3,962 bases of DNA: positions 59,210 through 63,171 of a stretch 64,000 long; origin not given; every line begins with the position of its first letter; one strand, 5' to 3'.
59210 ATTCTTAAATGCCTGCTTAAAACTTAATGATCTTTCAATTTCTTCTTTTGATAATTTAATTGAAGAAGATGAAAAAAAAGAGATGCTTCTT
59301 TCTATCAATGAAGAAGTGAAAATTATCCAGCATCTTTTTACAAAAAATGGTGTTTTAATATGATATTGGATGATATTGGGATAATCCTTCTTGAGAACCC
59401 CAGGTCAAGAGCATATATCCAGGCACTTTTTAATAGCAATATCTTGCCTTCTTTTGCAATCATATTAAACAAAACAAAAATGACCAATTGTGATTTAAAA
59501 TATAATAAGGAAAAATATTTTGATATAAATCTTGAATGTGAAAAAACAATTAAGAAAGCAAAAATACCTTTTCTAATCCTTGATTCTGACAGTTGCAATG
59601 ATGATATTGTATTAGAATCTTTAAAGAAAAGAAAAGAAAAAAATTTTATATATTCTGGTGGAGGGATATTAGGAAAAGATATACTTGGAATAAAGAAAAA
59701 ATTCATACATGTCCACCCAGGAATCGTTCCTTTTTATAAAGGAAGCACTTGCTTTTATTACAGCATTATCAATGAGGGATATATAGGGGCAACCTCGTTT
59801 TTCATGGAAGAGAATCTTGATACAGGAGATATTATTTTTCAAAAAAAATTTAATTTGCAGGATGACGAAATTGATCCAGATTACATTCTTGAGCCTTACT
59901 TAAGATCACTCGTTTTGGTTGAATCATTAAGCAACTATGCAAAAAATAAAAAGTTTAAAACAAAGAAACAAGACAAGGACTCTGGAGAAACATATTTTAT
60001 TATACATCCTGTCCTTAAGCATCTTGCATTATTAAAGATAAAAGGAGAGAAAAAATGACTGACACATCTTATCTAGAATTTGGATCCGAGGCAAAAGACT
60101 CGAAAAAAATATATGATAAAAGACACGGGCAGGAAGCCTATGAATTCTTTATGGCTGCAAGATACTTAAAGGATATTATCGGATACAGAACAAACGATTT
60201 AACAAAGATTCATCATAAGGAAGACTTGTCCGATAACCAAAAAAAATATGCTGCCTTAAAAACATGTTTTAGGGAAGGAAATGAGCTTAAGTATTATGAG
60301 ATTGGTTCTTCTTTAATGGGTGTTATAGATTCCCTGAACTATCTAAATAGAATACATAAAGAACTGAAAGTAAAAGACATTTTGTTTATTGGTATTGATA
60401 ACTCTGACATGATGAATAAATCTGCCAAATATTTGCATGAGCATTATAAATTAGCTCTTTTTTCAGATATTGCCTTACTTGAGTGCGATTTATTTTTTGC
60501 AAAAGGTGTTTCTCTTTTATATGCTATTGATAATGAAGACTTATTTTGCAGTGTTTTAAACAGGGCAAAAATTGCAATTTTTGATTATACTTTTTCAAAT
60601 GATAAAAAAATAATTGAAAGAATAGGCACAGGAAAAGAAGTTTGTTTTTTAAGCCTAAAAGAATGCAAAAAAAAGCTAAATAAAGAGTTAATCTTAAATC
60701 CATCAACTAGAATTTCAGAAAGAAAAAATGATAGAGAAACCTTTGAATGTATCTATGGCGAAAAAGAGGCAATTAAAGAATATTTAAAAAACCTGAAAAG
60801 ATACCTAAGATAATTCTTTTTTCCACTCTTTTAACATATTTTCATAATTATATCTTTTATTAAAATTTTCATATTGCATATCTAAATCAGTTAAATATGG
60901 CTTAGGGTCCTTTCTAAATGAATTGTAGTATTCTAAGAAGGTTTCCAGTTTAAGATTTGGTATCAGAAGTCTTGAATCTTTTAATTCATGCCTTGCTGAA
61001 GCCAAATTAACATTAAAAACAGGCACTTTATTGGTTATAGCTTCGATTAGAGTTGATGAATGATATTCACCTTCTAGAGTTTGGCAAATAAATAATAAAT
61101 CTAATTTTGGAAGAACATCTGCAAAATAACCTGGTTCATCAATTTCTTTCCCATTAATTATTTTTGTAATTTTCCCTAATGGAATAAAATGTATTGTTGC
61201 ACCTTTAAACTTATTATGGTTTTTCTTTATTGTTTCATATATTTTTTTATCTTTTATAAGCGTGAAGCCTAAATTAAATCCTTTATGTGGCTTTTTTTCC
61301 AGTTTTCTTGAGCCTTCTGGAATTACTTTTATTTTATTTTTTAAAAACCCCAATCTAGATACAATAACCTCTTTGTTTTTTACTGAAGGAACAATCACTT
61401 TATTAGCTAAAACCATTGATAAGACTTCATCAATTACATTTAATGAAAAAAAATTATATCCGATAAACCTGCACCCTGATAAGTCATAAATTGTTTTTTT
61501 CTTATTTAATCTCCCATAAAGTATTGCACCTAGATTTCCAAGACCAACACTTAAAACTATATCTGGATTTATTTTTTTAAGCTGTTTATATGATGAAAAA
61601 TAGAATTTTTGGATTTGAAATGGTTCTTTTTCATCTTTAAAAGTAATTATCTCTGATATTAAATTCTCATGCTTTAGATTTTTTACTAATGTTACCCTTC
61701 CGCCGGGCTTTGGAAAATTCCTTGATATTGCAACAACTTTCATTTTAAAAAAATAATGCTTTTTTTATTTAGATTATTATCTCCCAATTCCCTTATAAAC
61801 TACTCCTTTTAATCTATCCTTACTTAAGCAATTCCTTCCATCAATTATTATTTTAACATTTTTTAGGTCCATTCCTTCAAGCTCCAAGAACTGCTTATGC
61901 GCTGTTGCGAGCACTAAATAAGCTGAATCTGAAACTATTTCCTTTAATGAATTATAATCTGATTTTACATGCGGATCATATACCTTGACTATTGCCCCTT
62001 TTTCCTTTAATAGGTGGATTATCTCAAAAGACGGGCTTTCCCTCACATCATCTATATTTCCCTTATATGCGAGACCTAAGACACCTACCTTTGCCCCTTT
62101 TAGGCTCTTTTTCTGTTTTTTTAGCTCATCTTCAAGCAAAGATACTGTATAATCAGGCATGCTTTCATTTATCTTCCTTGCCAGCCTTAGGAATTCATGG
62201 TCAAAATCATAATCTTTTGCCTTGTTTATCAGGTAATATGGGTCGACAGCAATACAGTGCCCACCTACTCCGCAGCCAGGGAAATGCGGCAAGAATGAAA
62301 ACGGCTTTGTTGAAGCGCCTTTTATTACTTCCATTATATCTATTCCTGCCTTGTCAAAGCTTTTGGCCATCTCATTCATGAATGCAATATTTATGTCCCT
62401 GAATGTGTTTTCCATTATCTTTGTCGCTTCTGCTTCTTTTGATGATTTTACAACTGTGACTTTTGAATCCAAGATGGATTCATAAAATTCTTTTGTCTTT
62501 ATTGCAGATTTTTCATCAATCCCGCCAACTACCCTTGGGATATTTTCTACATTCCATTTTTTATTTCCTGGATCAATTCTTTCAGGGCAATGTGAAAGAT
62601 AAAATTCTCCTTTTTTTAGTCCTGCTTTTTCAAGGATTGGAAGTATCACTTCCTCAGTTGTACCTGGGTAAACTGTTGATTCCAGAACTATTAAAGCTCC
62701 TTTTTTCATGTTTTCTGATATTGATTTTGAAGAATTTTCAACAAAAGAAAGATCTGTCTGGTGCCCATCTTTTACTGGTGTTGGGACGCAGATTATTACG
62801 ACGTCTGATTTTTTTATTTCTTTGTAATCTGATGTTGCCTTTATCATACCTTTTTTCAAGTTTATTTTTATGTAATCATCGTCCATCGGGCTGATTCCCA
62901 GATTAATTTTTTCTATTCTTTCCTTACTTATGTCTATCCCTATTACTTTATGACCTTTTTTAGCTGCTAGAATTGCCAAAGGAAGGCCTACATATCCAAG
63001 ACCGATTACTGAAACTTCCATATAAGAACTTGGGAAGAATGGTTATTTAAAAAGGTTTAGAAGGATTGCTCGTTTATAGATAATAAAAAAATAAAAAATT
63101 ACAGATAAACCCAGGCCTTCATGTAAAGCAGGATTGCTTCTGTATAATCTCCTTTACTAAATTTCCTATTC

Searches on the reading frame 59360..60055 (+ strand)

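Call 41: search_protein_families(library=pfam, proteins=[window:59360-60055:+], max_evalue=0.00001)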
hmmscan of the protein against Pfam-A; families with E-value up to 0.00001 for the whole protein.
window:59360-60055:+ (232 aa): 1 family
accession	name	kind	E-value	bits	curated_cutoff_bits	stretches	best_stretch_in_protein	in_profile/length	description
PF00551.24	Formyl_trans_N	-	2.4e-09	37.7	26.1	1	101-168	89-158/181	Formyl transferase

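Call 84: search_protein_families(library=ncbifam, proteins=[window:59360-60055:+], max_evalue=0.000001)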
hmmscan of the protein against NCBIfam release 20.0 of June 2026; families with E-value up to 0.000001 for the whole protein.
window:59360-60055:+ (232 aa): 2 families
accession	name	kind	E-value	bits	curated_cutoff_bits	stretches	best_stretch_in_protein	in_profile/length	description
TIGR00460.1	fmt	equivalog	1.9e-10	40.4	201.5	1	42-205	35-195/315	methionyl-tRNA formyltransferase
NF005755.0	PRK07579.1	equivalog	2.1e-09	37.6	238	1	115-167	88-140/245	dTDP-4-amino-4,6-dideoxyglucose formyltransferase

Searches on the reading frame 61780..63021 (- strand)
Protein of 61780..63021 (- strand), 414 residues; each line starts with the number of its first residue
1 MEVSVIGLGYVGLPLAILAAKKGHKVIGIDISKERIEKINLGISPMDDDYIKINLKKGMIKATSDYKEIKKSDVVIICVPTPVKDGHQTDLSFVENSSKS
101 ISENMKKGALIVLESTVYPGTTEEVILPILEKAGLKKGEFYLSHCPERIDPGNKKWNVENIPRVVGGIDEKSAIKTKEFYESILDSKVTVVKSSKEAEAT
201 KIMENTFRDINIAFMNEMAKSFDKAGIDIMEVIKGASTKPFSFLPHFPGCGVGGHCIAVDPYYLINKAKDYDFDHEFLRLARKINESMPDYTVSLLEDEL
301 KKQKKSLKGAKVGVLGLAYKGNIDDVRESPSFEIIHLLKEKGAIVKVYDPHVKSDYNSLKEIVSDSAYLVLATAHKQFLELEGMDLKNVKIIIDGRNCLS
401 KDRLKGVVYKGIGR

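Call 41: search_protein_families(library=pfam, proteins=[window:61780-63021:-], max_evalue=0.00001)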
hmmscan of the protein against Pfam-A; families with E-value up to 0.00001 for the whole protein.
window:61780-63021:- (414 aa): 5 families
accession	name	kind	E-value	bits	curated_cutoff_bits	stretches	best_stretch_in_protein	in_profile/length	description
PF03721.20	UDPG_MGDP_dh_N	-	1.9e-50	171.5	27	1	1-174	1-181/187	UDP-glucose/GDP-mannose dehydrogenase family, NAD binding domain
PF00984.24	UDPG_MGDP_dh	-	3.6e-30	104.4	25.4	1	195-286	1-93/94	UDP-glucose/GDP-mannose dehydrogenase family, central domain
PF03720.21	UDPG_MGDP_dh_C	-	4e-24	85.4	30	1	313-400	1-102/103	UDP-glucose/GDP-mannose dehydrogenase family, UDP binding domain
PF03446.21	NAD_binding_2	-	1.3e-09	38.7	21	1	3-126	2-104/161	NAD binding domain of 6-phosphogluconate dehydrogenase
PF01210.29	NAD_Gly3P_dh_N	-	5.1e-07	30.2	23.1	1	2-83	1-81/158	NAD-dependent glycerol-3-phosphate dehydrogenase N-terminus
